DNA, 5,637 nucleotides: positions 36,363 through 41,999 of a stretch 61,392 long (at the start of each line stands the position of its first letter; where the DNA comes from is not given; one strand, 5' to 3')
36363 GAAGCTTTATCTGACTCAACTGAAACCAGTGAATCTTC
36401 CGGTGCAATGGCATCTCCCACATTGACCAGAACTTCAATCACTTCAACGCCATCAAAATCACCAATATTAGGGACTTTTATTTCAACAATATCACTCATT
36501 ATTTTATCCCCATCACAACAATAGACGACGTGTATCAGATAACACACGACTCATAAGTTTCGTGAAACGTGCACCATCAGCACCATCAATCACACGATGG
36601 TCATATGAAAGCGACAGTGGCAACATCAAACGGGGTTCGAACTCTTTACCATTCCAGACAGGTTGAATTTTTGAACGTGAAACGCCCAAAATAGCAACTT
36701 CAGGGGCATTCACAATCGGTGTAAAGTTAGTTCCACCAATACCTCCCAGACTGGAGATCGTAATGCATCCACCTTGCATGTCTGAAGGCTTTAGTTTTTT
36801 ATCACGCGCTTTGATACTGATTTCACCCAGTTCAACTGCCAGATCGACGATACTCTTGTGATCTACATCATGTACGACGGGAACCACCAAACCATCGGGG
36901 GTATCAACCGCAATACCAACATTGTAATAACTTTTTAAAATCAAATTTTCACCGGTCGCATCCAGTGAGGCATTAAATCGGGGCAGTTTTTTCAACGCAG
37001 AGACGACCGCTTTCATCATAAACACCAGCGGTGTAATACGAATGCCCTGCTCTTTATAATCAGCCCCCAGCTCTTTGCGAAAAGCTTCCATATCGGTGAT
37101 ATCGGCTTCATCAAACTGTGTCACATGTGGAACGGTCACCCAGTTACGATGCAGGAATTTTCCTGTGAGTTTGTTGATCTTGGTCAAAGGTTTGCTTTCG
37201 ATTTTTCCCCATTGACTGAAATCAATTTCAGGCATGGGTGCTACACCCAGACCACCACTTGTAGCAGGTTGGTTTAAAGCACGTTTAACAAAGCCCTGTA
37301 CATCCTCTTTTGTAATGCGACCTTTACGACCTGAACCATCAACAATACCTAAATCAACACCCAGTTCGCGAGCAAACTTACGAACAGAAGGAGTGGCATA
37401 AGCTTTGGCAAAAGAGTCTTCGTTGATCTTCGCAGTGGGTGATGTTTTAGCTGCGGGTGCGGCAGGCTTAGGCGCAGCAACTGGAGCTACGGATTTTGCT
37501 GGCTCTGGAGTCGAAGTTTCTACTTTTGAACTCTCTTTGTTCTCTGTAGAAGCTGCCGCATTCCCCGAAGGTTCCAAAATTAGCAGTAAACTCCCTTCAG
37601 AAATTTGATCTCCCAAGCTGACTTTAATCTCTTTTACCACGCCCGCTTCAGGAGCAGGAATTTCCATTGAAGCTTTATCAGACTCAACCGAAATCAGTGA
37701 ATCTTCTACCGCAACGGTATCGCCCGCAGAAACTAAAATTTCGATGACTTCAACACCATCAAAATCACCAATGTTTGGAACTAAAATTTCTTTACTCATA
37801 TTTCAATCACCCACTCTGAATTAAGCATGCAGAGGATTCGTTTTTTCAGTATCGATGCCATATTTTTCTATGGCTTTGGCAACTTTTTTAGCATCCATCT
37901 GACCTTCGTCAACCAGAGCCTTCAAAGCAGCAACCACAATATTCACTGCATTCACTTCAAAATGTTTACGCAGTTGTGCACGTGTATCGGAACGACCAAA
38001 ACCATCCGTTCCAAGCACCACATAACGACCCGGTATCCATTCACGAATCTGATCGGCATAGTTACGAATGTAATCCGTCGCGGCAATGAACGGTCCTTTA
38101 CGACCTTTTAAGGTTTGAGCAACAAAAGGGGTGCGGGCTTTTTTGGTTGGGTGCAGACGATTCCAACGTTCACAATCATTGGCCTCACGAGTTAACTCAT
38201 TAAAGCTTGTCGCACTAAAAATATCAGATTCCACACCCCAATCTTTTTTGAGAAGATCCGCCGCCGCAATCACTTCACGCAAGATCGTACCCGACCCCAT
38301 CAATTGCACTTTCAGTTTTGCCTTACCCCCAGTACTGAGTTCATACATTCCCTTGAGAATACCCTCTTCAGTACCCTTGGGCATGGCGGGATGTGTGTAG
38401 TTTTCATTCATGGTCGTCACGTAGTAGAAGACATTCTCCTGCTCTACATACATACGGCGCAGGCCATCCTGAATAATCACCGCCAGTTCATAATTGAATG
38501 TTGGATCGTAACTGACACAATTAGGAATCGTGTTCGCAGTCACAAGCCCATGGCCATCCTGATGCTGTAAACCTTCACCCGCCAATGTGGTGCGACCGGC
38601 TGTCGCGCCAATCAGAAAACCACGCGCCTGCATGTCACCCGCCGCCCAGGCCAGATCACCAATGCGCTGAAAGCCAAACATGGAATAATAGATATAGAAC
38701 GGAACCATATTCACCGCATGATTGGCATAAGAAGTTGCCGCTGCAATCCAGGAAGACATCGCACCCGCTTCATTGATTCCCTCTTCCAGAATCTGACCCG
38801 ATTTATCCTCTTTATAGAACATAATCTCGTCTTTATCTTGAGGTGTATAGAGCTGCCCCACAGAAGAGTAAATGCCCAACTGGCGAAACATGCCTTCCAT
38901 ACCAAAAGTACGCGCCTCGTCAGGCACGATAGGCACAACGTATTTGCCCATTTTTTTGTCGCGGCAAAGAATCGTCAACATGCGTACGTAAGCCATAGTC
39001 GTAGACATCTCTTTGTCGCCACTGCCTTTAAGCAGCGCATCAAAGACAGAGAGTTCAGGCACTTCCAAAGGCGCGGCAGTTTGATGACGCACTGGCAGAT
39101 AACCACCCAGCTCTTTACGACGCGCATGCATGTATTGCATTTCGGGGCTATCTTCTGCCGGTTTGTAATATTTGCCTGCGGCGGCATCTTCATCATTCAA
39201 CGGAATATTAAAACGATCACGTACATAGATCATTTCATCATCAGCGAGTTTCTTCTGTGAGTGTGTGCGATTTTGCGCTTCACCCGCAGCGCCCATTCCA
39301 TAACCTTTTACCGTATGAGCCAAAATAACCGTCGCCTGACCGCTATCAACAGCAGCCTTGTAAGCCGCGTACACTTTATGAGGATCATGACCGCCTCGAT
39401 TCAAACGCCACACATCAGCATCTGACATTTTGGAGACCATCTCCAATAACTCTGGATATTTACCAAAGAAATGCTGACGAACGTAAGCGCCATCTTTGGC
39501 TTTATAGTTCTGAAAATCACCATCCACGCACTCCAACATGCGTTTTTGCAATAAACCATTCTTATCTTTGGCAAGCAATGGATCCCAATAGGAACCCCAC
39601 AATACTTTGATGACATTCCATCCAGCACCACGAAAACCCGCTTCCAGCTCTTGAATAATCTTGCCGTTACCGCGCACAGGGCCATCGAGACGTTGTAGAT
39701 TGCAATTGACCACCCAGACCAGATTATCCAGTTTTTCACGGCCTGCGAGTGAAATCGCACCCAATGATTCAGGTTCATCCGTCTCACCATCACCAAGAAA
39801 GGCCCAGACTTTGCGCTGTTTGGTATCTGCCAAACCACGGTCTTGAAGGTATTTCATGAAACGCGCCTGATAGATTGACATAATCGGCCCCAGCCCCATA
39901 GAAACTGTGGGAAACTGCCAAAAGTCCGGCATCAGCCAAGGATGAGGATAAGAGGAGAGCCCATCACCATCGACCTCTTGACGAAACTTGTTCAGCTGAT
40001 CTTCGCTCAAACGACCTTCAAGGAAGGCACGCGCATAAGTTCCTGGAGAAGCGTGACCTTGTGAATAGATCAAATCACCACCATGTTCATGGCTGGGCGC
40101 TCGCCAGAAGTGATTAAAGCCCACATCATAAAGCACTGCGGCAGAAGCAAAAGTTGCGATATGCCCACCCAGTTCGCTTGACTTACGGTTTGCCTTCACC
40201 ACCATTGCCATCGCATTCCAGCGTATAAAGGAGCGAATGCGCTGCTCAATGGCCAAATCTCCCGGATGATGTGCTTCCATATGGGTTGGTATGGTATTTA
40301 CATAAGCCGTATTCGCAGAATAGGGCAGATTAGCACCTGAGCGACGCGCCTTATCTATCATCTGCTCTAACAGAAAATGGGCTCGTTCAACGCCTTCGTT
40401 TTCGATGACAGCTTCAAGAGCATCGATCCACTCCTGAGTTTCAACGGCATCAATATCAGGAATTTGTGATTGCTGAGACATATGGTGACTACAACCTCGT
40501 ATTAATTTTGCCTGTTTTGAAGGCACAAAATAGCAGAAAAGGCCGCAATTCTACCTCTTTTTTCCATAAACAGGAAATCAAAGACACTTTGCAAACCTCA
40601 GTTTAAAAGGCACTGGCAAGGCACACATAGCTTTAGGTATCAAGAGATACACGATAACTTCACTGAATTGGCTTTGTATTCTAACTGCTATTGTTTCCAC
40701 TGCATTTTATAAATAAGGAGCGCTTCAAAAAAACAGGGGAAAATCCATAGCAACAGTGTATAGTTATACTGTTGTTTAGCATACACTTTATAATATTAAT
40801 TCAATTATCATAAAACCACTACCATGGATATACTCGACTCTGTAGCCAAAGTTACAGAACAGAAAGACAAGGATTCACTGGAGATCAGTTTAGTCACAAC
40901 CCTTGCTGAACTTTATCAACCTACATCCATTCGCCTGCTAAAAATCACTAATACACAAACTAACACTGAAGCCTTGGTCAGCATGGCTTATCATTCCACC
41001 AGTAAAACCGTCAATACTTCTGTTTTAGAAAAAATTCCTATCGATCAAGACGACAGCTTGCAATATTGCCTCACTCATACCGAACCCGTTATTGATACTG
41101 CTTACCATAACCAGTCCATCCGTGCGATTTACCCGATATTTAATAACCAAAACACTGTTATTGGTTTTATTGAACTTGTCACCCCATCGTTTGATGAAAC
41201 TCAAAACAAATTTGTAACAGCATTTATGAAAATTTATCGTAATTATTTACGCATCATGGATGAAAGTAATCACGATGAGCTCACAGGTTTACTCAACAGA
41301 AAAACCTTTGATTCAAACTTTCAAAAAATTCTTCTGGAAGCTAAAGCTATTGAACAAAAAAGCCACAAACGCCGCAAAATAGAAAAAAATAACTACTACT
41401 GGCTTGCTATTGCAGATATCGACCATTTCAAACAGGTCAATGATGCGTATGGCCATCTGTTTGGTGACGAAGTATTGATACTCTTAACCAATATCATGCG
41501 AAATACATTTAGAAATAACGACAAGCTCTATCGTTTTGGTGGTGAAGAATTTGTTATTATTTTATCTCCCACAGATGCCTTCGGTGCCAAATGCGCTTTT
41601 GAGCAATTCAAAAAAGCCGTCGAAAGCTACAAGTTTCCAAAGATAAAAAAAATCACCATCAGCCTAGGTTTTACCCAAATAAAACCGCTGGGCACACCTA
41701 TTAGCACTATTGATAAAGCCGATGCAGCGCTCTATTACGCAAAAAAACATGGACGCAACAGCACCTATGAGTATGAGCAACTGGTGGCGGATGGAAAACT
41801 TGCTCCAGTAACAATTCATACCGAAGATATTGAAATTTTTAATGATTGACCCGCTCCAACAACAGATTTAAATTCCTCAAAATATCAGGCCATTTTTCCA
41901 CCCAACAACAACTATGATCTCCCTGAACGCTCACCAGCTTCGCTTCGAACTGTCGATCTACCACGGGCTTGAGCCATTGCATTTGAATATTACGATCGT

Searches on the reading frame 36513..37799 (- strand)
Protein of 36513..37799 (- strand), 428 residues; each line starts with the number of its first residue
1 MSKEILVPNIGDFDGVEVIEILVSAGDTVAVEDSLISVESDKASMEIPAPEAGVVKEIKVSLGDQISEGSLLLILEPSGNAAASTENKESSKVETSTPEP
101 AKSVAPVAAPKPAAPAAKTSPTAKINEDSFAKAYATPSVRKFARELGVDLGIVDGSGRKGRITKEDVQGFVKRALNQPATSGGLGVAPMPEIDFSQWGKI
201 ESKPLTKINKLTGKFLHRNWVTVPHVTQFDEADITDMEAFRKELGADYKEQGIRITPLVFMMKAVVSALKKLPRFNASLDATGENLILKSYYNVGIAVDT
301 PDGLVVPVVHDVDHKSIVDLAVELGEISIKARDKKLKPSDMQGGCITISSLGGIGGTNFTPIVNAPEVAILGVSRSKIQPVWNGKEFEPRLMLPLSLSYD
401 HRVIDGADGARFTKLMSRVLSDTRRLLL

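Call 63: search_protein_families(library=pfam, proteins=[window:36513-37799:-], max_evalue=0.00001)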
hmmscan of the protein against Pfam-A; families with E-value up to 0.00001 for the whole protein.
window:36513-37799:- (428 aa): 3 families
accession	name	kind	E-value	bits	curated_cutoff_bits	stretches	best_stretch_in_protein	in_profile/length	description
PF00198.28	2-oxoacid_dh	-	6.5e-81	271.6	23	1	200-428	4-232/232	2-oxoacid dehydrogenases acyltransferase (catalytic domain)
PF00364.28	Biotin_lipoyl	-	6.4e-20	71.2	22.1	1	4-75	2-73/73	Biotin-requiring enzyme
PF02817.22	E3_binding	-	8.5e-17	61.5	23.7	1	134-168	2-36/36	e3 binding domain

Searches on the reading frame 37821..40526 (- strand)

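Call 19: search_protein_families(library=ncbifam, proteins=[window:37821-40526:-], max_evalue=0.00001)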
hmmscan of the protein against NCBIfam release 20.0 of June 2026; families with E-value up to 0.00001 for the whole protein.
window:37821-40526:- (901 aa): 6 families
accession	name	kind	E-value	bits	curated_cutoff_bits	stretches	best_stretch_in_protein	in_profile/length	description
TIGR00759.1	aceE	equivalog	0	1496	859.9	1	22-900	3-884/885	pyruvate dehydrogenase (acetyl-transferring), homodimeric type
TIGR03186.1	AKGDH_not_PDH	exception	0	1314.2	1408.3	1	21-898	2-886/889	alpha-ketoglutarate dehydrogenase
NF004559.0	PRK05899.2-5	equivalog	2.4e-25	88.9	488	1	122-308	40-218/627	transketolase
TIGR00232.1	tktlase_bact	equivalog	3.5e-15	55.4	682.25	1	101-308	7-211/654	transketolase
NF004556.0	PRK05899.2-2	equivalog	1.4e-11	43.4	575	0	118-308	39-216/639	transketolase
NF004558.0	PRK05899.2-4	equivalog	3.8e-11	42.1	788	1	101-308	10-212/651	transketolase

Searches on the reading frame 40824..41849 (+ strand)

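Call 63: search_protein_families(library=pfam, proteins=[window:40824-41849:+], max_evalue=0.00001)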
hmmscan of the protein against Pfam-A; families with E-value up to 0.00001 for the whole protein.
window:40824-41849:+ (341 aa): 1 family
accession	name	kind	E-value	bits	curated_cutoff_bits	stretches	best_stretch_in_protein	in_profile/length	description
PF00990.26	GGDEF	-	4.8e-33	114.6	23.8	1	148-312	1-160/161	Diguanylate cyclase, GGDEF domain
